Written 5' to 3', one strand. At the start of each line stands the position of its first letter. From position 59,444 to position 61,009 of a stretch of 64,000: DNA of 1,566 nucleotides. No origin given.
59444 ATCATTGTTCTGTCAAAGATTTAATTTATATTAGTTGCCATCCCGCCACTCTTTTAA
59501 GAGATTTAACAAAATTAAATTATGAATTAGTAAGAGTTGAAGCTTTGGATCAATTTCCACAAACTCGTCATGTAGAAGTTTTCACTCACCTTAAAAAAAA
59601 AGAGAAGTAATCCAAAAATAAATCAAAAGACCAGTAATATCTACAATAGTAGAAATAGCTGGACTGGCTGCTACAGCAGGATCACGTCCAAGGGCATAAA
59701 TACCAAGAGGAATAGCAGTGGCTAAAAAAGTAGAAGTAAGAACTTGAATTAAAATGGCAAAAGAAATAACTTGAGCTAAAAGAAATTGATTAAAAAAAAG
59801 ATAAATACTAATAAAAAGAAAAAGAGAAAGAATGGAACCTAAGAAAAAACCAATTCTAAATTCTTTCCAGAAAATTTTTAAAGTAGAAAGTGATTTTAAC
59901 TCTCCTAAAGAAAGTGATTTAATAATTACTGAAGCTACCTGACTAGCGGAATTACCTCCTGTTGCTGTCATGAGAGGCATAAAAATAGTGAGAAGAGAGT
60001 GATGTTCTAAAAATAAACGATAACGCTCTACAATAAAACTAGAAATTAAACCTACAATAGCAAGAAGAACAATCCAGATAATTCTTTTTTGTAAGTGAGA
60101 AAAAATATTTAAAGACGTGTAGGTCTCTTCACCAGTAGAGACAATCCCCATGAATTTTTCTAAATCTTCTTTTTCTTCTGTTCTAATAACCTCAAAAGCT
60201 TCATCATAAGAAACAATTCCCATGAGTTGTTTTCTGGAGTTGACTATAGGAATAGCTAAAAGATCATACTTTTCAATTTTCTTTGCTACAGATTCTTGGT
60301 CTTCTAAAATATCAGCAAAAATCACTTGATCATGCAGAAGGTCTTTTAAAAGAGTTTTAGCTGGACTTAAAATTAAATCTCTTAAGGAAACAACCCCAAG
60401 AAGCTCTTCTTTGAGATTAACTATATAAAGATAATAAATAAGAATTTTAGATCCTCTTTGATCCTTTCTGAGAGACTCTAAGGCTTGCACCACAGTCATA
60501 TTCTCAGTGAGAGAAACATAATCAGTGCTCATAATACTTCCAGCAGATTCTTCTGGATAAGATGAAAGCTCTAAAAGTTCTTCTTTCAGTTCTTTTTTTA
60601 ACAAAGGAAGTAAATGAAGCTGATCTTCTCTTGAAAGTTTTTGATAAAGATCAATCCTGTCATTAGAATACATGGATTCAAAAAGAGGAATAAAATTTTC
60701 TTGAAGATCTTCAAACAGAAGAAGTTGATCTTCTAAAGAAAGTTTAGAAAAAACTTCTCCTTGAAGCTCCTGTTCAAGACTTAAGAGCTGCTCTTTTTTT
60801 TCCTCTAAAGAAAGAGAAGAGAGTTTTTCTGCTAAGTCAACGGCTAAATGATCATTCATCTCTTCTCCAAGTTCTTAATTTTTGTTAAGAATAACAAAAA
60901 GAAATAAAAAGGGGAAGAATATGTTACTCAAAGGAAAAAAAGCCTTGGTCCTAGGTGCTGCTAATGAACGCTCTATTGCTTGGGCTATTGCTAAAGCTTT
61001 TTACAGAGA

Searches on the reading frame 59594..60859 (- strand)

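Call 64: search_protein_families(library=pfam, proteins=[window:59594-60859:-], max_evalue=0.00001)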
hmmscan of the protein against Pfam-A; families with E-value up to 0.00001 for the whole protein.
window:59594-60859:- (422 aa): 3 families
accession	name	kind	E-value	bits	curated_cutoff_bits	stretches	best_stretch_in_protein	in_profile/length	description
PF01769.21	MgtE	-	1.9e-31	109.4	27.6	1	294-417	1-125/125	Divalent cation transporter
PF00571.33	CBS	-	4.4e-14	53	24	1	107-163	2-52/57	CBS domain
PF03448.22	MgtE_N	-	4e-12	47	25.9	1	7-104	4-102/102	MgtE intracellular N domain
